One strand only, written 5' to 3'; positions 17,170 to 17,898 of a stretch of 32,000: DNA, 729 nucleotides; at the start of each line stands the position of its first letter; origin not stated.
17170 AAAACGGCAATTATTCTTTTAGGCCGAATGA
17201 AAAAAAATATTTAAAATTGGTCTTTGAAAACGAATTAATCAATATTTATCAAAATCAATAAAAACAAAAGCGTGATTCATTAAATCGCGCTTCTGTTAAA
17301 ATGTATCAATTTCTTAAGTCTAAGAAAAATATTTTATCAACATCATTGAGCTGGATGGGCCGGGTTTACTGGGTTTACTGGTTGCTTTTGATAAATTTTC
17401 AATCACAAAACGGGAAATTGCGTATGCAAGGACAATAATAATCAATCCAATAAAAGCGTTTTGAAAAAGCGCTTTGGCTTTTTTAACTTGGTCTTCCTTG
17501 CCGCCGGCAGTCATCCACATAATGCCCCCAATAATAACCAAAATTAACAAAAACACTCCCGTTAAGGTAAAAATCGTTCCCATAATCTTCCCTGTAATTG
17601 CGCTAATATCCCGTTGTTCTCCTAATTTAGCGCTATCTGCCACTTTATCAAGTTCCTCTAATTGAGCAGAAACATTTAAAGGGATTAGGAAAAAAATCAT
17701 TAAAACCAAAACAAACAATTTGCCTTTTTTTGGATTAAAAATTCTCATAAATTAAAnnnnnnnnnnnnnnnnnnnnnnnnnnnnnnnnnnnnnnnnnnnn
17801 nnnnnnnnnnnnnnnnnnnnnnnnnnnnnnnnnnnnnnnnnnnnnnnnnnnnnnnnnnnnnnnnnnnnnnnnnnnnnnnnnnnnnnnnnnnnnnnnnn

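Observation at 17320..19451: Tandem quartet of TrbC/VirB2-like 'pilin' paralogs with no secretion machinery in the window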

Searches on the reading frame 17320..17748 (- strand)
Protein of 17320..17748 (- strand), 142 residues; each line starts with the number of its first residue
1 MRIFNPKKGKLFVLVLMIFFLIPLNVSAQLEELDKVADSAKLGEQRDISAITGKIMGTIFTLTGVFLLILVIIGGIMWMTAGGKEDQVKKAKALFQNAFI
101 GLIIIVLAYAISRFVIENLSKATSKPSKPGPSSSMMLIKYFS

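Call 4: search_protein_families(library=pfam, proteins=[window:17320-17748:-], max_evalue=1)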
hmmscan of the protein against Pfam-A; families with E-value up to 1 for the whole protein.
window:17320-17748:- (142 aa): 7 families
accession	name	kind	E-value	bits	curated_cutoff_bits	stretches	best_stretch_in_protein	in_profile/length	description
PF18895.5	T4SS_pilin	-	1.2e-07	32.2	26.6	1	46-115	3-71/71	Type IV secretion system pilin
PF01127.27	Sdh_cyt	-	0.028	14.9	25.8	1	61-111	27-80/122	Succinate dehydrogenase/Fumarate reductase transmembrane subunit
PF04515.18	Choline_transpo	-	0.032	13.9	26.9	1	45-121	240-312/326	Plasma-membrane choline transporter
PF04956.18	TrbC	-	0.078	13.6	27.9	1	7-111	9-94/98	TrbC/VIRB2 pilin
PF05987.18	DUF898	-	0.13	11.8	28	1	36-111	160-236/336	Bacterial protein of unknown function (DUF898)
PF04479.18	RTA1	-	0.26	11.2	24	1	45-109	58-118/208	RTA1 like protein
PF01004.24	Flavi_M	-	0.92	9.7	25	1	78-112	18-53/74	Flavivirus envelope glycoprotein M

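Call 18: find_related_loci(query=A1, collection=genome_contigs, flank=10000)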
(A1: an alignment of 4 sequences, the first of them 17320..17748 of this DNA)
Query A1 (142 aa) in genome_contigs; peptide patterns used: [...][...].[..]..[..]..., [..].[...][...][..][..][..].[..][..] (x = any residue, [..] = any of these).
557 stretches matched a pattern; 349 encode a relative of the query (tblastn E <= 1e-3); the best 80 are kept; 79 distinct loci.
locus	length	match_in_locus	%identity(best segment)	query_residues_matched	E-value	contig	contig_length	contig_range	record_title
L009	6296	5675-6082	53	1-134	4e-38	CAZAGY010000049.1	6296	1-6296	MAG TPA_asm: uncultured Gammaproteobacteria bacterium isolate SRP178699_co1_485 genome assembly, contig: NODE_18088_leng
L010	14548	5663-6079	50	1-131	2e-30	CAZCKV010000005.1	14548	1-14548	MAG TPA_asm: uncultured Gammaproteobacteria bacterium isolate SRP178699_co1_504 genome assembly, contig: NODE_5395_lengt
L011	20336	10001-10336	50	20-126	4e-29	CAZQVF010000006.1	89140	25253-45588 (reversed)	MAG TPA_asm: uncultured Gammaproteobacteria bacterium isolate SRP077602_co2_149 genome assembly, contig: NODE_342_length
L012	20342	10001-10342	46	8-121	4e-27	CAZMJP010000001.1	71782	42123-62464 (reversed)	MAG TPA_asm: uncultured Gammaproteobacteria bacterium isolate SRP098346_co1_53 genome assembly, contig: NODE_112_length_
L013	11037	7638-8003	43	3-121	2e-24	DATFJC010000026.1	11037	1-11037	MAG TPA_asm: Patescibacteria group bacterium isolate SMAG_U9134 k141_88044, whole genome shotgun sequence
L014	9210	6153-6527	44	11-127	9e-24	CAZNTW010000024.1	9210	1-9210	MAG TPA_asm: uncultured Gammaproteobacteria bacterium isolate binchicken_co387_694 genome assembly, contig: NODE_10253_l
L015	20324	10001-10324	45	32-132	4e-23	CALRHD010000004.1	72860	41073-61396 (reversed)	MAG: Candidatus Uhrbacteria bacterium isolate MaH-04nov19-192 genome assembly, contig: MaH-04nov19-C624, whole genome sh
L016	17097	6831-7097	46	33-121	7e-23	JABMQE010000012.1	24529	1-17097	MAG: Candidatus Falkowbacteria bacterium isolate bin.303 k141_476404, whole genome shotgun sequence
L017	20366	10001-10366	40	3-120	8e-23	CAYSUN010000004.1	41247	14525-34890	MAG TPA_asm: uncultured Gammaproteobacteria bacterium isolate SRP178699_co2_536 genome assembly, contig: NODE_341_length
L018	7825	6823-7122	47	25-123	7e-23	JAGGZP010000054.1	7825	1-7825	MAG: bacterium isolate AUK207 PB_MBMC_161_c_000000000083, whole genome shotgun sequence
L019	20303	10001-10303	46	22-123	2e-22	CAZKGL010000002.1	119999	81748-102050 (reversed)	MAG TPA_asm: uncultured Gammaproteobacteria bacterium isolate binchicken_co134_9 genome assembly, contig: NODE_377_lengt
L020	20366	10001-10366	42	3-124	1e-21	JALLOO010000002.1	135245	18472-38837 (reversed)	Patescibacteria group bacterium AH-259-L05 AH-259-L05_NODE_2, whole genome shotgun sequence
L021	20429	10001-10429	36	1-131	2e-21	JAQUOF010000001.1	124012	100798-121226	MAG: Patescibacteria group bacterium isolate STD1_195 NODE_296_length_124012_cov_11.309392_Sandtown_D1, whole genome sho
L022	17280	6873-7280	37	7-128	3e-21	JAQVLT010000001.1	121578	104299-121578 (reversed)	MAG: Patescibacteria group bacterium isolate STF1_116 NODE_196_length_121578_cov_4.499518_Sandtown_F1, whole genome shot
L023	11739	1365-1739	39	7-125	1e-20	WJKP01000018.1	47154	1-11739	MAG: Candidatus Buchananbacteria bacterium isolate Bin_492 k141_1090643, whole genome shotgun sequence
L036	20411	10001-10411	40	1-124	2e-19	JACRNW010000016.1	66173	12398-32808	MAG: Candidatus Falkowbacteria bacterium isolate NC_groundwater_1945_Pr3_S-0.2um_44_4 scaffold_720174, whole genome shot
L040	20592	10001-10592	44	19-121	4e-19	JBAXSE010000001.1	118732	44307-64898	MAG: Candidatus Falkowbacteria bacterium isolate ELA601 MAG601_1, whole genome shotgun sequence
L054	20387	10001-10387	34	10-132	1e-17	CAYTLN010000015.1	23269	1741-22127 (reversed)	MAG TPA_asm: uncultured Gammaproteobacteria bacterium isolate SRP286056_co1_88 genome assembly, contig: NODE_2528_length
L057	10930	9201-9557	33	12-122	1e-17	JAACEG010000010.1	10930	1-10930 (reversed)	MAG: Lysobacteraceae bacterium isolate OTbin.42 scaffold_2455, whole genome shotgun sequence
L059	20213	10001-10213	45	59-129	1e-17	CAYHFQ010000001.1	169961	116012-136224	MAG TPA_asm: uncultured Gammaproteobacteria bacterium isolate ERP119702_co3_211 genome assembly, contig: NODE_15_length_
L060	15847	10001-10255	48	44-129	2e-17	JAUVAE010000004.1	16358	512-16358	MAG: Candidatus Komeilibacteria bacterium isolate CSMAG_211 CSMAG_211_k127_6267785_length_16358_cov_16.0661, whole genom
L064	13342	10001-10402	36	4-123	4e-17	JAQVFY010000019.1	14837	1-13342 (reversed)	MAG: Patescibacteria group bacterium isolate STE_17 NODE_9515_length_14837_cov_4.105642_Sandtown_E, whole genome shotgun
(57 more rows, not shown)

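Call 29: search_protein_families(library=pfam, proteins=[L040:2-2170:+, L040:2636-4462:+, L016:8128-9600:+, L054:1734-3086:+, L057:1778-4321:+, L036:571-2382:+, L059:12445-14526:+, L040:14337-16343:+, L060:12499-14631:+, L064:6754-8922:-], max_evalue=0.0001)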
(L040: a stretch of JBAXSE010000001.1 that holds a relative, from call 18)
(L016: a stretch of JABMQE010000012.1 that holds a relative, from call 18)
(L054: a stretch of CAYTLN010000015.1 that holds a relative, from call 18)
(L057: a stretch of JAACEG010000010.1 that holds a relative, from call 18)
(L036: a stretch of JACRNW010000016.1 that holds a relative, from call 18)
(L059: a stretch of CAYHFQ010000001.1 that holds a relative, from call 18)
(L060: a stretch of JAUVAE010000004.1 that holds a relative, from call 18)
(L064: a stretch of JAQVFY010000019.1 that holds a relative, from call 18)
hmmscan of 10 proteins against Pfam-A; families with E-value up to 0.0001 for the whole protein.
L040:2-2170:+ (722 aa): 3 families
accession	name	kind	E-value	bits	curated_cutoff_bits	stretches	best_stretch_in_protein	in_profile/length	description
PF01580.24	FtsK_SpoIIIE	-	1e-59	202.1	24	1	218-404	2-221/221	FtsK/SpoIIIE family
PF17854.6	FtsK_alpha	-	7.4e-26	90.7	22.9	1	128-210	19-101/101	FtsK alpha domain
PF09397.16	FtsK_gamma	-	2.5e-25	88.4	30.6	1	510-571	2-63/63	Ftsk gamma domain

L040:2636-4462:+ (608 aa): 4 families
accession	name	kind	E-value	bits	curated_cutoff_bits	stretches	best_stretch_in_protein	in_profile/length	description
PF01434.24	Peptidase_M41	-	4.6e-67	226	29.9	1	412-601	1-191/191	Peptidase family M41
PF00004.35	AAA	-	8.5e-45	152.9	21.2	1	199-330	1-129/131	ATPase family associated with various cellular activities (AAA)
PF17862.7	AAA_lid_3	-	1.4e-13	50.5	27.2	1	355-396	2-43/45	AAA+ lid domain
PF06480.20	FtsH_ext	-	6e-06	26.8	25.5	0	9-99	2-99/103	FtsH Extracellular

L016:8128-9600:+ (490 aa): 0 families

L054:1734-3086:+ (450 aa): 7 families
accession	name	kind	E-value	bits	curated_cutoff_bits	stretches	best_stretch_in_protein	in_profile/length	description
PF00308.24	Bac_DnaA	-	5.5e-68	228.7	23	1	116-274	1-161/162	Bacterial DnaA ATPAse domain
PF08299.17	Bac_DnaA_C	-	1.1e-28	99.4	31.5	1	361-427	3-69/69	Bacterial dnaA protein helix-turn-helix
PF11638.13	DnaA_N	-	1.7e-14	53.7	24.6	1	5-65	2-63/65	DnaA N-terminal domain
PF01695.23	IstB_IS21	-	1.2e-09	38.5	24.1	1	152-253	95-195/238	IstB-like ATP binding protein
PF00004.35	AAA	-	6.7e-07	30.3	21.2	1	153-269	2-128/131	ATPase family associated with various cellular activities (AAA)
PF01637.24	ATPase_2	-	1.2e-06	28.9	33.2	1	148-261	19-126/225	ATPase domain predominantly from Archaea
PF13401.12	AAA_22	-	1.4e-05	25.9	27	0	151-186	7-42/130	AAA domain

L057:1778-4321:+ (847 aa): 9 families
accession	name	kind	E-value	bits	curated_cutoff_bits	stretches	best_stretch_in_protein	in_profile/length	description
PF17755.6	UvrA_DNA-bind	-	2.5e-26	92.6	23.2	1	205-309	1-110/110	UvrA DNA-binding domain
PF00005.33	ABC_tran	-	2.5e-21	77.2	25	0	29-56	1-28/137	ABC transporter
PF02463.25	SMC_N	-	4.5e-13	49.6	40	0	280-470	71-211/220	RecF/RecN/SMC N terminal domain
PF13555.12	AAA_29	-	3.3e-07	30.4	27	0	542-559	22-39/61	P-loop containing region of AAA domain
PF20720.3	nSTAND3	-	3.1e-06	27.4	27.2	0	26-61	4-39/155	Novel STAND NTPase 3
PF13191.12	AAA_16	-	3.3e-06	28.1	32.6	0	38-93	23-84/167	AAA ATPase domain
PF03193.22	RsgA_GTPase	-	7.2e-06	26.4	30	0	508-566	73-130/174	RsgA GTPase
PF20703.3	nSTAND1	-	8.2e-06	26.1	27.1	0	25-56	19-50/379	Novel STAND NTPase 1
PF13481.12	AAA_25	-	1.9e-05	24.8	27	0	535-562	26-53/195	AAA domain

L036:571-2382:+ (603 aa): 7 families
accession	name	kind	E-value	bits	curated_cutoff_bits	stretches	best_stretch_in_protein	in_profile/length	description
PF00009.33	GTP_EFTU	-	2.2e-55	187.6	26.5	1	3-197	2-188/188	Elongation factor Tu GTP binding domain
PF21018.2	BipA_C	-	5.2e-41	139.3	23.8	1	483-591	1-109/110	TypA/BipA C-terminal domain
PF00679.30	EFG_C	-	3.5e-18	65.9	27.9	1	399-477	5-84/89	Elongation factor G C-terminus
PF03144.31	GTP_EFTU_D2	-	8.1e-12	45.8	30.3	1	220-290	1-73/73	Elongation factor Tu domain 2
PF22042.2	EF-G_D2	-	1.2e-10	41.8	27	1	206-290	2-82/84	Elongation factor G domain 2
PF01926.29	MMR_HSR1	-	1.7e-08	35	21.9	1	7-129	2-113/113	50S ribosome-binding GTPase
PF14492.12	EFG_III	-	3.8e-08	33.7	27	1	330-381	19-72/75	Elongation Factor G, domain III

L059:12445-14526:+ (693 aa): 0 families

L040:14337-16343:+ (668 aa): 1 family
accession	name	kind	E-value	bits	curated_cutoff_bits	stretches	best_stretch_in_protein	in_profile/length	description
PF03030.21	H_PPase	-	3.3e-262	872.3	29.7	1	13-662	1-645/645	Inorganic H+ pyrophosphatase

L060:12499-14631:+ (710 aa): 1 family
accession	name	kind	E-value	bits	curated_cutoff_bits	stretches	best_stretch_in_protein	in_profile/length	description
PF09852.15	DUF2079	-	5.2e-60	204.3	28.2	1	36-452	3-407/459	Predicted membrane protein (DUF2079)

L064:6754-8922:- (722 aa): 0 families

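Call 35: find_homologous_proteins(query=A1, max_evalue=0.00001)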
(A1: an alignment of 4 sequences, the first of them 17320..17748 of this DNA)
Query A1 (4 sequences) (142 aa, profile of the alignment): 263 proteins with E <= 0.00001 among 8000 candidates; the best 120 are listed.
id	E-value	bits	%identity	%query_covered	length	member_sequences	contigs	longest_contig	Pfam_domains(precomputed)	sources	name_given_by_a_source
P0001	9.9e-56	206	100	100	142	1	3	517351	PF18895.6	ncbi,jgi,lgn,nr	ncbi:MAG: hypothetical protein PHW15_01385 [Patescibacteria group bacterium]|jgi:uncharacterized mem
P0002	2.1e-54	201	43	43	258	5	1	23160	PF18895.6,PF01471.24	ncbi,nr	ncbi:MAG: peptidoglycan-binding protein [Patescibacteria group bacterium]|nr:peptidoglycan-binding p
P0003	2.6e-51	191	96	100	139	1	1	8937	PF18895.6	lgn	-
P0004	1.7e-50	189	95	100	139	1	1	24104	PF18895.6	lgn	-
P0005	9.7e-42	160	39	54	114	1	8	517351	PF18895.6,PF04956.19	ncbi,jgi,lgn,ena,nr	ncbi:MAG: TrbC/VirB2 family protein [Patescibacteria group bacterium]|jgi:uncharacterized membrane p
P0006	2.2e-37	146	27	82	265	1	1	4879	PF18895.6,PF01471.24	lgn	-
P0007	1.2e-35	140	62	94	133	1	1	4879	PF18895.6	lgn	-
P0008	3.3e-35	139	59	89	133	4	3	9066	PF18895.6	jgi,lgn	-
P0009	6.4e-35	138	60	91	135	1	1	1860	PF18895.6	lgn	-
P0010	1.3e-34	137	37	50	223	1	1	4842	PF18895.6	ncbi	-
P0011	5.2e-33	132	38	46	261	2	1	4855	PF18895.6,PF01471.24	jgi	-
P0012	1.3e-30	124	36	54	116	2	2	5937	PF18895.6,PF04956.19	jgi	-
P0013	1.1e-29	121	50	72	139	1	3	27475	PF18895.6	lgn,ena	-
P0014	4.1e-29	119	45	44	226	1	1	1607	PF18895.6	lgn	-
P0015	4.3e-29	119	37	63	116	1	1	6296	PF18895.6,PF04956.19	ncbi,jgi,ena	-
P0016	7.9e-29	118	37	51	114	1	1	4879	PF18895.6,PF04956.19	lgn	-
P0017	2.0e-28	117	40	49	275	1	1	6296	PF18895.6,PF01471.24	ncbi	-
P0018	5.1e-28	116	44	82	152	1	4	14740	PF18895.6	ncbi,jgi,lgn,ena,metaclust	metaclust:\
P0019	9.4e-28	115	53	68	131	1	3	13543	PF18895.6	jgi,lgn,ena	-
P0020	2.7e-27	113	41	55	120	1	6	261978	PF18895.6,PF04956.19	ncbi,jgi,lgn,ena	-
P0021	3.2e-27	113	45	65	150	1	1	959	PF18895.6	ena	-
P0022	3.9e-27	113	34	80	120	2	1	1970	PF18895.6,PF04956.19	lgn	-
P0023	4.0e-27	113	60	65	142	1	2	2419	PF18895.6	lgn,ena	-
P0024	4.5e-27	113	36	54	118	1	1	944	PF18895.6,PF04956.19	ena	-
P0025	5.0e-27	112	36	82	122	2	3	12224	PF18895.6,PF04956.19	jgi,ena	-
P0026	8.9e-27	112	46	78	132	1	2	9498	PF18895.6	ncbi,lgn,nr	ncbi:hypothetical protein KJ969_05065 [Patescibacteria group bacterium]|nr:hypothetical protein [Pat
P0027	2.7e-26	110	43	44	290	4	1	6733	PF18895.6,PF01471.24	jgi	-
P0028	8.6e-26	108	40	87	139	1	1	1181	PF18895.6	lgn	-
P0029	1.1e-25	108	35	80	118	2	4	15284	PF18895.6,PF04956.19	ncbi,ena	ncbi:MAG: pilin [Patescibacteria group bacterium]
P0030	2.0e-25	107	45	55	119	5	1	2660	PF18895.6,PF04956.19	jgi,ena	-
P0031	2.7e-25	107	37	51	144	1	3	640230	PF18895.6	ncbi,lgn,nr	ncbi:MAG: pilin [Patescibacteria group bacterium]|nr:pilin [Patescibacteria group bacterium] MDD5164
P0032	3.5e-25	106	35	84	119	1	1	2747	PF18895.6,PF04956.19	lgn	-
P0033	4.6e-25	106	45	66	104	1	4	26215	PF18895.6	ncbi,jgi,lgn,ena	-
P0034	5.1e-25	106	37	81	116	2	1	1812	PF18895.6,PF04956.19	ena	-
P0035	5.4e-25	106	35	65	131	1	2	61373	PF18895.6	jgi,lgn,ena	-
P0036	5.7e-25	106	31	82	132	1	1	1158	PF18895.6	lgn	-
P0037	1.7e-24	104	30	46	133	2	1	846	PF18895.6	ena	-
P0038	1.7e-24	104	41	86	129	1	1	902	PF18895.6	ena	-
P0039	1.8e-24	104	32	68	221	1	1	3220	PF18895.6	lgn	-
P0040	2.4e-24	104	63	34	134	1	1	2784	PF18895.6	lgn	-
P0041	2.8e-24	103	45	54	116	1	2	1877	PF18895.6,PF04956.19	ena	-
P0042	2.8e-24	103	37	63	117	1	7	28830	PF18895.6,PF04956.19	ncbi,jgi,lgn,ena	-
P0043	3.5e-24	103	42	83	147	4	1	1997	PF18895.6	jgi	-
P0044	4.2e-24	103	34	58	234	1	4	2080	PF18895.6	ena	-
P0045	4.3e-24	103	32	57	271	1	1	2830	PF18895.6,PF01471.24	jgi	-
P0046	4.7e-24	103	44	56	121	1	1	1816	PF18895.6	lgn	-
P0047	5.2e-24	103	39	52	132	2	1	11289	PF18895.6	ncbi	-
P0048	5.9e-24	102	30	82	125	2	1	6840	PF18895.6,PF04956.19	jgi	jgi:hypothetical protein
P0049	6.6e-24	102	49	67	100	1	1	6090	PF18895.6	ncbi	ncbi:MAG: MMCAP2_0565 family pilin-like conjugal transfer protein [Candidatus Falkowbacteria bacteri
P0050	6.7e-24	102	38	56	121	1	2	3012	PF18895.6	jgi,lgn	-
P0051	7.6e-24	102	33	87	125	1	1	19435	PF18895.6,PF04956.19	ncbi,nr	ncbi:pilin [Patescibacteria group bacterium AH-259-L07]|nr:pilin [Patescibacteria group bacterium AH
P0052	8.8e-24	102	45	55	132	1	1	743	PF18895.6,PF04956.19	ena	-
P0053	9.1e-24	102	38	73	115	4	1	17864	PF18895.6,PF04956.19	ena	-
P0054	9.6e-24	102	42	70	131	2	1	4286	PF18895.6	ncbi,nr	ncbi:hypothetical protein IID20_04130 [Patescibacteria group bacterium]|nr:hypothetical protein [Pat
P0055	1.1e-23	102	39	45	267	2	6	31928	PF18895.6,PF01471.24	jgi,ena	-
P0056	1.2e-23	101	35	80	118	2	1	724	PF18895.6,PF04956.19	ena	-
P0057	1.3e-23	101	38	51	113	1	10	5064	PF18895.6,PF04956.19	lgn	-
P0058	1.3e-23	101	45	67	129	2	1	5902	PF18895.6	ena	-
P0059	1.6e-23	101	43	67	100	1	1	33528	PF18895.6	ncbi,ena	-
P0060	2.0e-23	101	36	79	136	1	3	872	PF18895.6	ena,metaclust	metaclust:\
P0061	2.2e-23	101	35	52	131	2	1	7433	PF18895.6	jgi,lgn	-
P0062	2.4e-23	100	42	55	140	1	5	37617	PF18895.6,PF04956.19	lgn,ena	-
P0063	2.8e-23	100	46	70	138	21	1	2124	PF18895.6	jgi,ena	-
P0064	3.2e-23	100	40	80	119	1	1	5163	PF18895.6,PF04956.19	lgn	-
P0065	3.3e-23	100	41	60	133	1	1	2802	PF18895.6,PF04956.19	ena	-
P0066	3.6e-23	100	31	80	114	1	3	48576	PF18895.6,PF04956.19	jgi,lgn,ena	-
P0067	3.8e-23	100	38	69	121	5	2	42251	PF18895.6,PF04956.19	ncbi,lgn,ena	-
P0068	6.6e-23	99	43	43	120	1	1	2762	PF18895.6,PF04956.19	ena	-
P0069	8.8e-23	99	40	55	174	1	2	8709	PF18895.6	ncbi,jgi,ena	-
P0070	9.4e-23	98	36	79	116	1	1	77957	PF18895.6,PF04956.19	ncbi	-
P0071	1.1e-22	98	41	54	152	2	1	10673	PF18895.6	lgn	-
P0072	1.1e-22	98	33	82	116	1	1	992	PF18895.6,PF04956.19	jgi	-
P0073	1.3e-22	98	42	62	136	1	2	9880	PF18895.6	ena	-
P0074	1.5e-22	98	29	75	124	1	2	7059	PF18895.6,PF04956.19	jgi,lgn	jgi:hypothetical protein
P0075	1.6e-22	98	37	78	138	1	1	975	PF18895.6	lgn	-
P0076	1.8e-22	98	39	63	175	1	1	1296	PF18895.6,PF04956.19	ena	-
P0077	1.8e-22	98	43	62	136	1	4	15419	PF18895.6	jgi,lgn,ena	-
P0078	2.3e-22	97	44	67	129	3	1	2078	PF18895.6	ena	-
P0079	2.3e-22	97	43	58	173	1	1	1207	PF18895.6,PF04956.19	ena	-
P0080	2.3e-22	97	41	63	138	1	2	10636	PF18895.6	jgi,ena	-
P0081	2.4e-22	97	39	54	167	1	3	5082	PF18895.6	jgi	-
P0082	2.4e-22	97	42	59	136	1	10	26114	PF18895.6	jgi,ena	-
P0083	2.5e-22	97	41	67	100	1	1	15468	PF18895.6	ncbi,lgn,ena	-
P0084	2.5e-22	97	34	50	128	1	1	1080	PF18895.6,PF04956.19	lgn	-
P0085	2.9e-22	97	47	40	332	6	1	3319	PF18895.6,PF01471.24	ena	-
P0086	3.1e-22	97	41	53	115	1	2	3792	PF18895.6,PF04956.19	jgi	jgi:amino acid transporter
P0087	3.2e-22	97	42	59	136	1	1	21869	PF18895.6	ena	-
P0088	3.5e-22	97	46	52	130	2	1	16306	PF18895.6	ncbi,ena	-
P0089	3.5e-22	97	35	85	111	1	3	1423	PF18895.6,PF04956.19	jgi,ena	-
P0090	4.5e-22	96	33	64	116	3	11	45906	PF18895.6,PF04956.19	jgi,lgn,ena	-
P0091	6.3e-22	96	45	66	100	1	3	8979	PF18895.6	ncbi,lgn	-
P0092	7.0e-22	96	45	52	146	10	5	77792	PF18895.6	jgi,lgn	jgi:Na+-transporting methylmalonyl-CoA/oxaloacetate decarboxylase gamma subunit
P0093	7.2e-22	96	44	50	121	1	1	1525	PF18895.6,PF04956.19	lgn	-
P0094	1.0e-21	95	36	56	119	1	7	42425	PF18895.6,PF04956.19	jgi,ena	-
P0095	1.1e-21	95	35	50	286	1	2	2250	PF18895.6,PF01471.24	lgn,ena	-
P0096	1.2e-21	95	40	50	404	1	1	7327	PF18895.6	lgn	-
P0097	1.3e-21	95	39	54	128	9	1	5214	PF18895.6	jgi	-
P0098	1.3e-21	95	39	54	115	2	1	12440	PF18895.6,PF04956.19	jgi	-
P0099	1.7e-21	94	43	64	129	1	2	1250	PF18895.6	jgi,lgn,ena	-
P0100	2.2e-21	94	41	51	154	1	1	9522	PF18895.6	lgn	-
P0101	2.4e-21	94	42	63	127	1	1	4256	PF18895.6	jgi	jgi:hypothetical protein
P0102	2.5e-21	94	52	53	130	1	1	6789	PF18895.6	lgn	-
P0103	3.0e-21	94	39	78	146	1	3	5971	PF18895.6,PF04956.19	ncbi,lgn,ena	-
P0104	3.5e-21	93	34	72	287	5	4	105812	PF18895.6,PF01471.24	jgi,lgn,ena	-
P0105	4.0e-21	93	36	52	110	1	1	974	PF18895.6,PF04956.19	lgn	-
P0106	4.3e-21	93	51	35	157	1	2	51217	PF18895.6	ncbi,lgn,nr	ncbi:MAG: hypothetical protein HYV41_01480 [Candidatus Magasanikbacteria bacterium]|nr:hypothetical 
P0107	5.9e-21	93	45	66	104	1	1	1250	PF18895.6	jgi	jgi:hypothetical protein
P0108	6.3e-21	93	33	56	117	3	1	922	PF18895.6,PF04956.19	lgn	-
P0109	6.4e-21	93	38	80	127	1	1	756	PF18895.6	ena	-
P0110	8.0e-21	92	50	28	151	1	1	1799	PF18895.6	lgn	-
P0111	8.6e-21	92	35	77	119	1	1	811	PF18895.6,PF04956.19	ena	-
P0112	8.7e-21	92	40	51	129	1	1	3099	PF18895.6,PF04956.19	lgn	-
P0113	9.2e-21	92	37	55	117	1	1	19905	PF18895.6,PF04956.19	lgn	-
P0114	1.1e-20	92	42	27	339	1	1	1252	PF18895.6,PF04956.19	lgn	-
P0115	1.3e-20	92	36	87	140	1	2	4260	PF18895.6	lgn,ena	-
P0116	1.4e-20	91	34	81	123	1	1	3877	PF18895.6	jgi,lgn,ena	-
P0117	1.5e-20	91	32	81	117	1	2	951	PF18895.6,PF04956.19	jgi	-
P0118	1.9e-20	91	39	56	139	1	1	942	PF18895.6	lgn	-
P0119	2.1e-20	91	45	58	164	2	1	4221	PF18895.6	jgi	jgi:hypothetical protein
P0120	2.1e-20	91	41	80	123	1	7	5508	PF18895.6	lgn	-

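Call 36: search_protein_families(library=ncbifam, proteins=[window:17320-17748:-], max_evalue=0.01)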
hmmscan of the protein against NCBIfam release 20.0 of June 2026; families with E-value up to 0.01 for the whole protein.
window:17320-17748:- (142 aa): 3 families
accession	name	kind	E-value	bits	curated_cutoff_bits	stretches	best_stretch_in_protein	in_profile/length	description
NF045849.1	ICE_MMCAP2_0565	equivalog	6.3e-07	29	40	1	48-117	9-78/80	Mbov_0395 family pilin-like conjugal transfer protein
NF041560.1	T6SS_Burk_ExIF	subfamily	0.0047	16.6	90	0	54-117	127-186/234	putative type VI secretion system effector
NF038216.1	ABZJ_00895_fam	subfamily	0.0054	16.6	33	0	59-116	67-124/134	ABZJ_00895 family protein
